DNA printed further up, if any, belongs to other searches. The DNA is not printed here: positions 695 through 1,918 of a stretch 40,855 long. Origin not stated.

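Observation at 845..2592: Tandem paralogous alpha/beta hydrolases: one with Cys nucleophile (GNCSG), one with the nucleophile position occupied by Arg (GLRLG)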

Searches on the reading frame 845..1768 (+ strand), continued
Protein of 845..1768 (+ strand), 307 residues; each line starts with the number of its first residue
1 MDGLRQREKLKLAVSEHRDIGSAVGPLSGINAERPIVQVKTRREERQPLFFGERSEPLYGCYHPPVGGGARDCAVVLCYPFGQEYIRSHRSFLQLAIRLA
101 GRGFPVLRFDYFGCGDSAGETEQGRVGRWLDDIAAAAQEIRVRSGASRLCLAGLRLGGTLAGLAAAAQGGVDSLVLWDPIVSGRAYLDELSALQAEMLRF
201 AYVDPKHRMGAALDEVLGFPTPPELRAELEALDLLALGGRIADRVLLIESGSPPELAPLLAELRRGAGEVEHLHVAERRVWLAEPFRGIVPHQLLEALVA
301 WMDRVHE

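Call 37: find_related_loci(query=A2, collection=genome_contigs, flank=10000)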
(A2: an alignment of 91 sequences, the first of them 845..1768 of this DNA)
Query A2 (307 aa) in genome_contigs; peptide patterns used: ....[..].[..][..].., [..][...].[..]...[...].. (x = any residue, [..] = any of these).
599 stretches matched a pattern (row limit reached: there are more); 560 encode a relative of the query (tblastn E <= 1e-3); the best 80 are kept; 80 distinct loci.
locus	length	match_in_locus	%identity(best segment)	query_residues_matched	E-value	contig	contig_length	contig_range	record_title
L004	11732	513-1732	48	36-305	6e-81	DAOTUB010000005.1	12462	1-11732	MAG TPA_asm: Anaerolineae bacterium isolate F17_41 k129_2483114, whole genome shotgun sequence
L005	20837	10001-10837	45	31-306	4e-74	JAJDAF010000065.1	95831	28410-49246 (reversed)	MAG: candidate division KSB1 bacterium isolate OFTM356 OFTM356_64, whole genome shotgun sequence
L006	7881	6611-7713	42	19-307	3e-71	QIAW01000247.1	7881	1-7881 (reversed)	MAG: Acidobacteria bacterium isolate gp1 AA119 14_0903_13_30cm_scaffold_2168282_curated, whole genome shotgun sequence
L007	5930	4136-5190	45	33-306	2e-70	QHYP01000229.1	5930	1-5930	MAG: Acidobacteria bacterium isolate gp2 AA85 14_1009_12_40cm_scaffold_19904_curated, whole genome shotgun sequence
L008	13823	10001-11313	43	21-304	9e-69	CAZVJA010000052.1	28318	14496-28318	MAG TPA_asm: uncultured Planctomycetaceae bacterium isolate binchicken_co74_29 genome assembly, contig: NODE_3057_length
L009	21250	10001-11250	41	2-305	4e-68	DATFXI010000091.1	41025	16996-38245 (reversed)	MAG TPA_asm: Candidatus Angelobacter sp. isolate SMAG_U9513 k141_13106730, whole genome shotgun sequence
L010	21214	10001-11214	43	21-306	3e-68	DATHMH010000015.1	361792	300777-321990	MAG TPA_asm: Terriglobales bacterium isolate SMAG_U12627 k141_2412067, whole genome shotgun sequence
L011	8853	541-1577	43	38-306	1e-67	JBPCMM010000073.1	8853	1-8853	MAG: Pyrinomonadaceae bacterium isolate TH_ant_mag_104 S1Ck127_5006580_flag_0_multi_23.9725_len_8853, whole genome shotg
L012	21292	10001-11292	39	33-305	2e-66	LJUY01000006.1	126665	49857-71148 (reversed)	MAG: candidate division Zixibacteria bacterium SM23_81 WORSMTZ_136, whole genome shotgun sequence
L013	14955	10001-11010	42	47-306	8e-66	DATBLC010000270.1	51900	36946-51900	MAG TPA_asm: Candidatus Binatia bacterium isolate SMAG_U3962 k141_965490, whole genome shotgun sequence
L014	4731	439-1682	50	47-305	1e-65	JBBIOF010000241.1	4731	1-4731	MAG: Candidatus Rokuibacteriota bacterium isolate QH2S170213_bin_273 NODE_16243_length_4731_cov_7.144996, whole genome s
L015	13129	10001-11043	45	34-305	5e-64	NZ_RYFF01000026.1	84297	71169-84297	Candidatus Chloroploca sp. Khr17 NODE_29, whole genome shotgun sequence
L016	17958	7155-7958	47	27-302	5e-64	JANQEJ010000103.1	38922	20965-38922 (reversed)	MAG: Planctomycetota bacterium isolate PL23a_bin.129 k99_477711, whole genome shotgun sequence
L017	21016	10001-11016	44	44-304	5e-62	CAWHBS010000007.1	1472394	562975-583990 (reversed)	MAG: uncultured bacterium isolate MFD02840.bin.2.207 genome assembly, contig: contig_7829, whole genome shotgun sequence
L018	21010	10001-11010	39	49-303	1e-60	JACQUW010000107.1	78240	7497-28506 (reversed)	MAG: Deltaproteobacteria bacterium isolate NC_groundwater_1447_Ag_S-0.65um_55_23 S_p65_S5_coassembly_k141_1273291, whole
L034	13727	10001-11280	38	3-301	2e-52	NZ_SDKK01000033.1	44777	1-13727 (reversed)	Zoogloea oleivorans strain Buc BUC_nxtrim.se_trimmed_contig_15, whole genome shotgun sequence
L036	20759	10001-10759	37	48-304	1e-50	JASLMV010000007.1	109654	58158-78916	MAG: Gammaproteobacteria bacterium isolate Arabian10_MAG_56 NODE_7_length_109654_cov_19.310567, whole genome shotgun seq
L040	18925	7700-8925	40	40-301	2e-49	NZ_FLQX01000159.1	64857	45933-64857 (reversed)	Candidatus Accumulibacter aalborgensis isolate 3, whole genome shotgun sequence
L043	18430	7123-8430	38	45-302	3e-48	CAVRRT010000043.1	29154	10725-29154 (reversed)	MAG: uncultured proteobacterium isolate MFD04540.bin.2.43 genome assembly, contig: contig_39994, whole genome shotgun se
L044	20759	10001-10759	36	48-304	2e-48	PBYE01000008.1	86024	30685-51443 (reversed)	MAG: Chromatiales bacterium isolate NP37 101737, whole genome shotgun sequence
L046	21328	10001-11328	47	38-254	1e-47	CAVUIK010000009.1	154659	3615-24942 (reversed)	MAG: uncultured Alphaproteobacteria bacterium isolate MFD04651.bin.1.48 genome assembly, contig: contig_34898, whole gen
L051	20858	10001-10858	41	10-306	9e-45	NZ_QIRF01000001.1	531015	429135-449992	Dyella sp. C9 NODE_1_length_531015_cov_50.9896, whole genome shotgun sequence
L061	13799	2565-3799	43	13-262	9e-44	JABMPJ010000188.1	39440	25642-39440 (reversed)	MAG: Lentisphaerae bacterium isolate bin.508 k141_5818654, whole genome shotgun sequence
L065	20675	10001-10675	42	35-265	2e-42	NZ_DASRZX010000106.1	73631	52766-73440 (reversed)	MAG: Dyella sp. isolate SMAG_U15110 k141_2535926, whole genome shotgun sequence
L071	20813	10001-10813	31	32-299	1e-41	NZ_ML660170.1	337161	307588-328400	Aliikangiella coralliicola strain M105 Scaffold11, whole genome shotgun sequence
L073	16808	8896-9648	37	47-299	3e-41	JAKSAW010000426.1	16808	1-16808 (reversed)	MAG: Pseudomonadales bacterium isolate MAG.120 k141_1082825, whole genome shotgun sequence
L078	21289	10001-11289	37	39-302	5e-41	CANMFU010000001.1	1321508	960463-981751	uncultured Roseovarius sp. isolate 3-2046-J.fasta genome assembly, contig: NODE_1, whole genome shotgun sequence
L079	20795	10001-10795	42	35-306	3e-40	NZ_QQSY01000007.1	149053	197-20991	Dyella solisilvae strain DHG54 scaffold7, whole genome shotgun sequence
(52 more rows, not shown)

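Call 45: search_protein_families(library=ncbifam, proteins=[L034:2409-5564:+, L034:4645-7755:+, L034:5568-7478:+, L034:7658-8428:+, L034:8425-9810:+, L034:9731-10879:+, L034:10810-11763:+, L034:11723-12577:+, L034:12666-13727:+, L071:7337-10837:+], max_evalue=1e-8)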
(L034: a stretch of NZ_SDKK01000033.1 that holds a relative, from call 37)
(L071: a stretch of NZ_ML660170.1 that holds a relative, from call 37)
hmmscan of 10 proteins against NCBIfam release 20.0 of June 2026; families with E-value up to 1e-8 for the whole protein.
L034:2409-5564:+ (1052 aa): 0 families

L034:4645-7755:+ (1037 aa): 11 families
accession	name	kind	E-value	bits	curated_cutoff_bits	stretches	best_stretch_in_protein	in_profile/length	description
TIGR00914.1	2A0601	subfamily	1e-295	983.7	701.45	1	6-1024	1-1032/1051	CusA/CzcA family heavy metal efflux RND transporter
NF033617.1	RND_permease_2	subfamily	4.5e-143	478.4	1250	1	21-1023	13-1003/1009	multidrug efflux RND transporter permease subunit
NF000282.2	RND_permease_1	subfamily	2.1e-117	393.5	1250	1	19-1023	9-1023/1029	multidrug efflux RND transporter permease subunit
TIGR00915.1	2A0602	subfamily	7.4e-105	351.9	940.35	1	19-1023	10-1024/1050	efflux RND transporter permease subunit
NF007798.0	PRK10503.1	equivalog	1.5e-89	300.9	1584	1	15-1023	18-1018/1040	MdtB/MuxB family multidrug efflux RND transporter permease subunit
NF007905.0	PRK10614.1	equivalog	3e-83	280.1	1774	1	19-1024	13-1005/1025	multidrug efflux RND transporter permease subunit MdtC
NF007842.1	PRK10555.1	equivalog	2.3e-74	250.9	1854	1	20-1023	11-1022/1036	multidrug efflux RND transporter permease AcrD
NF007131.0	PRK09577.1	equivalog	1.7e-72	244.6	1768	1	20-1024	11-1019/1045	multidrug efflux RND transporter permease subunit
NF007133.0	PRK09579.1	equivalog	7.1e-70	235.7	1763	1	15-1024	8-999/1017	multidrug efflux RND transporter permease subunit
NF000037.1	RND_perm_OqxB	exception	3.6e-63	213.8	2200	1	20-1023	13-1030/1050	multidrug efflux RND transporter permease subunit OqxB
NF011706.2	PRK15127.1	equivalog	4.1e-56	190.5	2150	2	722-1024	728-1026/1049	multidrug efflux RND transporter permease subunit AcrB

L034:5568-7478:+ (637 aa): 0 families

L034:7658-8428:+ (257 aa): 0 families

L034:8425-9810:+ (462 aa): 69 families (the best 25 are shown)
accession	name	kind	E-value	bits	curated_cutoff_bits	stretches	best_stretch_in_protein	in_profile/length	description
TIGR01386.1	cztS_silS_copS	subfamily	3.3e-55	187.9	292.55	1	118-442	121-447/457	heavy metal sensor histidine kinase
NF007664.1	PRK10337.1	equivalog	9e-43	146.5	475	1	146-442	139-433/442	quorum sensing histidine kinase QseC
NF008025.0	PRK10755.1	equivalog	1.5e-42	145.6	314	1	161-456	67-358/362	two-component system sensor histidine kinase PmrB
NF008312.0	PRK11100.1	equivalog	1.2e-41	143.1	356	1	185-454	209-474/477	two-component system sensor histidine kinase CreC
TIGR02966.1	phoR_proteo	equivalog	4.8e-41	140.9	334.2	1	229-446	106-327/333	phosphate regulon sensor histidine kinase PhoR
NF041735.1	hist_kin_RppB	equivalog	2.1e-40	138.8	400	1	225-453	204-438/438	two-component system sensor histidine kinase RppB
NF046044.1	PnpS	equivalog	4.5e-37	128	400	1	232-453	165-390/390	two-component system histidine kinase PnpS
NF052314.1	T9SS_HK_PorY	subfamily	3.4e-33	115.3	350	1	123-434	96-402/418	PorY family sensor histidine kinase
NF012163.2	BaeS_SmeS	equivalog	2.4e-32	112.5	500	1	215-443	218-448/457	sensor histidine kinase efflux regulator BaeS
NF007898.0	PRK10604.1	equivalog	2.6e-32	112.6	478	1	219-457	194-426/433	two-component system sensor histidine kinase RstB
NF007345.0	PRK09835.1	subfamily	7.7e-32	110.5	423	1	178-439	202-467/482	Cu(+)/Ag(+) sensor histidine kinase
NF008235.0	PRK11006.1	equivalog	1.8e-30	106.2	390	1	230-450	197-419/431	phosphate regulon sensor histidine kinase PhoR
NF007837.0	PRK10549.1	equivalog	2.3e-30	105.7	603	1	179-457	182-461/466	envelope stress sensor histidine kinase BaeS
NF041832.1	near_NosP_CTERM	subfamily_domain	5.9e-30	104.6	400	1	231-458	1-229/370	NahK/ErcS family hybrid sensor histidine kinase/response regulator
NF041880.1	EPS_EpsF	equivalog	5.8e-29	100.9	900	1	225-453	262-492/492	response regulator EpsF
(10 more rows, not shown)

L034:9731-10879:+ (383 aa): 2 families
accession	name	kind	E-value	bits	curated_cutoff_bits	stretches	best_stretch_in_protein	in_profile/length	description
TIGR03101.1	hydr2_PEP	hypoth_equivalog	9e-24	84.4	202.75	1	122-356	5-250/266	hydrolase 2, exosortase A system-associated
TIGR03100.1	hydr1_PEP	hypoth_equivalog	1.9e-17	63.5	168.45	1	144-263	27-145/274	hydrolase 1, exosortase A system-associated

L034:10810-11763:+ (318 aa): 1 family
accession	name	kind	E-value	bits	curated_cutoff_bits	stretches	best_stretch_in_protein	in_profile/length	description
TIGR03100.1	hydr1_PEP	hypoth_equivalog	6.4e-32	110.9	168.45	1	27-311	3-271/274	hydrolase 1, exosortase A system-associated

L034:11723-12577:+ (285 aa): 4 families
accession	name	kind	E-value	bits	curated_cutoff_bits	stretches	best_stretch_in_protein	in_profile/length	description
NF042922.1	4PPT_HetI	equivalog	1.4e-35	122.7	370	1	35-247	14-224/235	4'-phosphopantetheinyl transferase HetI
NF007676.0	PRK10351.1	equivalog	4.6e-19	68.8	174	1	90-200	38-145/195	4'-phosphopantetheinyl transferase AcpT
NF047349.1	4PPT_AusB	equivalog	1e-12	48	225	1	98-204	57-154/205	aureusimine biosynthesis 4'-phosphopantetheinyl transferase AusB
TIGR00556.1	pantethn_trn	domain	5e-09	36.3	45.35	1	141-205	3-71/128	phosphopantetheine--protein transferase domain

L034:12666-13727:+ (354 aa): 2 families
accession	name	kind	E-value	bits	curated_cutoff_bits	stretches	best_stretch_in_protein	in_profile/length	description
NF004282.0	PRK05691.1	subfamily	2e-34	117.1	4090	1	56-347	1726-2038/4334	non-ribosomal peptide synthase/polyketide synthase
NF047350.1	aureusi_NRPS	equivalog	4.4e-13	47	2500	1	90-337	1026-1275/2373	aureusimine non-ribosomal peptide synthetase AusA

L071:7337-10837:+ (1167 aa): 94 families (the best 25 are shown)
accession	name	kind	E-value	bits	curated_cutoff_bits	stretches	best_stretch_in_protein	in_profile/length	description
NF004282.0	PRK05691.1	subfamily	2.9e-121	405.3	4090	1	225-862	1062-1687/4334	non-ribosomal peptide synthase/polyketide synthase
NF041803.1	NRPS_SolG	exception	6.6e-113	378.3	2200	1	213-855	489-1131/1163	solanimycin non-ribosomal peptide synthetase SolG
NF047350.1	aureusi_NRPS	equivalog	2.1e-103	346.6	2500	1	217-857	1355-1968/2373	aureusimine non-ribosomal peptide synthetase AusA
TIGR01733.1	AA-adenyl-dom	subfamily_domain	1.4e-100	337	317.4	1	322-722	1-408/409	amino acid adenylation domain-containing protein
NF007605.2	PRK10252.1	equivalog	1.1e-84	284.8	2400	1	205-895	364-1056/1292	enterobactin non-ribosomal peptide synthetase EntF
NF003417.0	PRK04813.1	subfamily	4.9e-84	282.7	476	1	300-792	8-499/505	D-alanine--poly(phosphoribitol) ligase subunit DltA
TIGR01734.1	D-ala-DACP-lig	equivalog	1.7e-81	274.3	559.85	1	300-792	5-498/504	D-alanine--poly(phosphoribitol) ligase subunit DltA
NF038078.1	NRPS_MxcG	equivalog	5.4e-79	265.8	2300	1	236-862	393-1023/1442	myxochelin non-ribosomal peptide synthetase MxcG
TIGR03443.1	alpha_am_amid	equivalog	3.7e-64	216.8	1030.1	2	670-862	678-899/1390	L-aminoadipate-semialdehyde dehydrogenase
NF004837.0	PRK06187.1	subfamily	5.4e-58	196.5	476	1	303-792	16-518/531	long-chain-fatty-acid--CoA ligase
TIGR03098.1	ligase_PEP_1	hypoth_equivalog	1.1e-52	179.2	592.35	1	301-792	6-514/517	acyl-CoA ligase (AMP-forming), exosortase A system-associated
NF006181.0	PRK08314.1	subfamily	6e-48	163.4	705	2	432-788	198-546/563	long-chain-fatty-acid--CoA ligase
NF004822.0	PRK06178.1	equivalog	1.4e-46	159.3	782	2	419-792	194-563/571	acyl-CoA synthetase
NF052269.1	Staph_lig_FadD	equivalog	2.3e-44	151.6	650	1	316-792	23-489/499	long-chain-fatty-acid--CoA ligase FadD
NF006754.0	PRK09274.1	equivalog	5.1e-42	143.8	478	1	304-792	22-543/555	fatty acid CoA ligase family protein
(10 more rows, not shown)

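Call 46: search_protein_families(library=ncbifam, proteins=[L051:9623-10861:+, L065:9959-10792:+, L079:9833-10798:+, L061:2562-3395:+, L073:8884-9660:+, L040:7556-8515:+, L036:9995-10777:+, L044:9986-10777:+, L078:10013-10810:+, L046:9800-10777:+], max_evalue=1e-10)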
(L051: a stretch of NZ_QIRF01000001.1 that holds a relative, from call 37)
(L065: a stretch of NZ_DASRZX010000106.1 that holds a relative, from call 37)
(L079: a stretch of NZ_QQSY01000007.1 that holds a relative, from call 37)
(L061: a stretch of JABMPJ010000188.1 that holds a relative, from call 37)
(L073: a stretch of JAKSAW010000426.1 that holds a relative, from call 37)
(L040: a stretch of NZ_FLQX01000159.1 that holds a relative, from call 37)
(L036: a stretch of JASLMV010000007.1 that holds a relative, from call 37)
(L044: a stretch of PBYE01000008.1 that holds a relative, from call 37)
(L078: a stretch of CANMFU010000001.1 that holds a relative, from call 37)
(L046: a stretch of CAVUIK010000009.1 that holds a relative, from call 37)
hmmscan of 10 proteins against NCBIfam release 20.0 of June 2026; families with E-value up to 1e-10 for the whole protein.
L051:9623-10861:+ (413 aa): 2 families
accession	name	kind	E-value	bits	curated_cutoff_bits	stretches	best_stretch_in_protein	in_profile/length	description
TIGR03101.1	hydr2_PEP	hypoth_equivalog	3.6e-23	82.4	202.75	1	164-305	4-150/266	hydrolase 2, exosortase A system-associated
TIGR03100.1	hydr1_PEP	hypoth_equivalog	8.2e-14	51.6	168.45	1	165-266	7-107/274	hydrolase 1, exosortase A system-associated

L065:9959-10792:+ (278 aa): 2 families
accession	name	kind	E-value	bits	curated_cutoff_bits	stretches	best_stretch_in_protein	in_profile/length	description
TIGR03101.1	hydr2_PEP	hypoth_equivalog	1.3e-22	80.6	202.75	1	30-214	5-197/266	hydrolase 2, exosortase A system-associated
TIGR03100.1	hydr1_PEP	hypoth_equivalog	2e-15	56.8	168.45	1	30-166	7-143/274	hydrolase 1, exosortase A system-associated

L079:9833-10798:+ (322 aa): 2 families
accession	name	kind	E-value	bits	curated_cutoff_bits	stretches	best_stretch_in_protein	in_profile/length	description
TIGR03101.1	hydr2_PEP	hypoth_equivalog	3.8e-25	88.9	202.75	1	71-207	4-141/266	hydrolase 2, exosortase A system-associated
TIGR03100.1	hydr1_PEP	hypoth_equivalog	1.2e-16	60.9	168.45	1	72-208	7-142/274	hydrolase 1, exosortase A system-associated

L061:2562-3395:+ (278 aa): 2 families
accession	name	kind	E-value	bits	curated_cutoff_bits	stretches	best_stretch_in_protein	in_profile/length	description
TIGR03101.1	hydr2_PEP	hypoth_equivalog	1.5e-28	100.1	202.75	1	12-166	3-160/266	hydrolase 2, exosortase A system-associated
TIGR03100.1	hydr1_PEP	hypoth_equivalog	6e-12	45.4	168.45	1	12-150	5-142/274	hydrolase 1, exosortase A system-associated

L073:8884-9660:+ (259 aa): 1 family
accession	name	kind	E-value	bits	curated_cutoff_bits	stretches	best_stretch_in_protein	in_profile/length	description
TIGR03101.1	hydr2_PEP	hypoth_equivalog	2.7e-26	92.7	202.75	1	7-147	3-142/266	hydrolase 2, exosortase A system-associated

L040:7556-8515:+ (320 aa): 2 families
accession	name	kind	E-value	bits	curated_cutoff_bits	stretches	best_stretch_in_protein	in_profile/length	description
TIGR03101.1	hydr2_PEP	hypoth_equivalog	1e-22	80.9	202.75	1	61-291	6-246/266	hydrolase 2, exosortase A system-associated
TIGR03100.1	hydr1_PEP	hypoth_equivalog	3.9e-16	59.2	168.45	1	97-209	42-153/274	hydrolase 1, exosortase A system-associated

L036:9995-10777:+ (261 aa): 2 families
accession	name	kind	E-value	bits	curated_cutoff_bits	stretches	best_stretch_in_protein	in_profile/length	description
TIGR03101.1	hydr2_PEP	hypoth_equivalog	1.2e-27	97.1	202.75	1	4-146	3-144/266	hydrolase 2, exosortase A system-associated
TIGR03100.1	hydr1_PEP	hypoth_equivalog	8.9e-16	58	168.45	1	3-156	4-153/274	hydrolase 1, exosortase A system-associated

L044:9986-10777:+ (264 aa): 2 families
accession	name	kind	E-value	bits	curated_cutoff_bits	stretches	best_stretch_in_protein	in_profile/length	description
TIGR03101.1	hydr2_PEP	hypoth_equivalog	3.5e-28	98.8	202.75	1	7-149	3-144/266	hydrolase 2, exosortase A system-associated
TIGR03100.1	hydr1_PEP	hypoth_equivalog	2.3e-16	59.9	168.45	1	6-162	4-156/274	hydrolase 1, exosortase A system-associated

L078:10013-10810:+ (266 aa): 2 families
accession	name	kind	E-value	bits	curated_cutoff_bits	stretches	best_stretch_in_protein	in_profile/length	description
TIGR03101.1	hydr2_PEP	hypoth_equivalog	5.5e-30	104.8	202.75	1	6-199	2-199/266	hydrolase 2, exosortase A system-associated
TIGR03100.1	hydr1_PEP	hypoth_equivalog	4.4e-14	52.4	168.45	1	10-140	8-134/274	hydrolase 1, exosortase A system-associated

L046:9800-10777:+ (326 aa): 2 families
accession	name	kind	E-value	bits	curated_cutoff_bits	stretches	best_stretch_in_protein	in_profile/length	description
TIGR03101.1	hydr2_PEP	hypoth_equivalog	2e-31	109.5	202.75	1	69-268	3-209/266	hydrolase 2, exosortase A system-associated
TIGR03100.1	hydr1_PEP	hypoth_equivalog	1.2e-11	44.5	168.45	1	70-202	6-134/274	hydrolase 1, exosortase A system-associated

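Call 47: search_dna_similar(query=window:953-1765:+, collection=plasmids, mode=protein, max_evalue=0.001, max_rows=30)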
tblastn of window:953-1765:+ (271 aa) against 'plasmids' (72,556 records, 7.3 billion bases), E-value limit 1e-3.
Records with a match: 41; places in all: 42; records where one place covers at least 80% of the query: 0.
Best place of each record, by identity: <60% 41.
By first word of the organism name: Azospirillum 11; Mycetohabitans 9; Burkholderia 6; Rhizobium 6; Cupriavidus 4; Caballeronia 2; Variovorax 1; Methylobacterium 1; Tsukamurella 1.
By predicted mobility (MOB-suite, as given by PLSDB): non-mobilizable 33; mobilizable 7; conjugative 1.
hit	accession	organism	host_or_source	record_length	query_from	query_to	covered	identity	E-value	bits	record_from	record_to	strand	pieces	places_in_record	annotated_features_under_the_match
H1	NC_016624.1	Azospirillum lipoferum 4B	-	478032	7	187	67%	38.2%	1e-14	81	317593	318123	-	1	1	alpha/beta fold hydrolase | glycoside hydrolase family 2 protein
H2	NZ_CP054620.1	Azospirillum oryzae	cell culture,soil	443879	16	187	63%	38.6%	2e-14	81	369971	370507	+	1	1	alpha/beta fold hydrolase | glycoside hydrolase family 2 protein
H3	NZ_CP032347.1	Azospirillum brasilense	soil sample,Agricultural field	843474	8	169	60%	40.5%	3e-13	77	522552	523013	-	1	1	alpha/beta fold hydrolase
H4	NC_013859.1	Azospirillum sp. B510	-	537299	39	187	55%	41.6%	3e-14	79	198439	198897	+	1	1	alpha/beta fold hydrolase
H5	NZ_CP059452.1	Azospirillum brasilense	Prokaryotes,soil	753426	12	157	54%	42.2%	7e-9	64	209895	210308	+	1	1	alpha/beta fold hydrolase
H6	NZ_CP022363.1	Azospirillum sp. TSH58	single cell,paddy soils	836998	12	157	54%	42.2%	4e-7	58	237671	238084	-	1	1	alpha/beta fold hydrolase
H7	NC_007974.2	Cupriavidus metallidurans CH34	-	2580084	36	159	46%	49.6%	4e-11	70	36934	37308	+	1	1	none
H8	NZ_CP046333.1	Cupriavidus metallidurans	sedimentation pond in a zinc factory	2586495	36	159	46%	49.6%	4e-11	70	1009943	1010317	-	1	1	none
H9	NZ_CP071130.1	Caballeronia sp. M1242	Homo sapiens,ETA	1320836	1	162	60%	37.0%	1e-6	57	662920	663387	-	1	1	none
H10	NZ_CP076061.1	Cupriavidus sp. EM10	Pure-cultured cell,sewage water sludge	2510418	32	187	58%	38.1%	2e-6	56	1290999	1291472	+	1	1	none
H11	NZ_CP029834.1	Azospirillum ramasamyi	single cell,Cow dung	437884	39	187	55%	39.0%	2e-12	74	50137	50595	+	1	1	alpha/beta fold hydrolase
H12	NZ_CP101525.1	Burkholderia arboris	mixed culture,soil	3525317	11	158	55%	38.9%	4e-13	76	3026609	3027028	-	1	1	none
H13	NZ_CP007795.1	Azospirillum argentinense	Triticum aestivum L.,Root,wheat ...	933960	23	157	50%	42.6%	1e-10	69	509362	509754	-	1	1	alpha/beta fold hydrolase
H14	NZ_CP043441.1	Cupriavidus campinensis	cell culture,soil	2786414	11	159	55%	38.5%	4e-15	82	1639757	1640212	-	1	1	none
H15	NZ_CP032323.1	Azospirillum argentinense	soil sample,Agricultural field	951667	23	157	50%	41.9%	7e-10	67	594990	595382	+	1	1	alpha/beta fold hydrolase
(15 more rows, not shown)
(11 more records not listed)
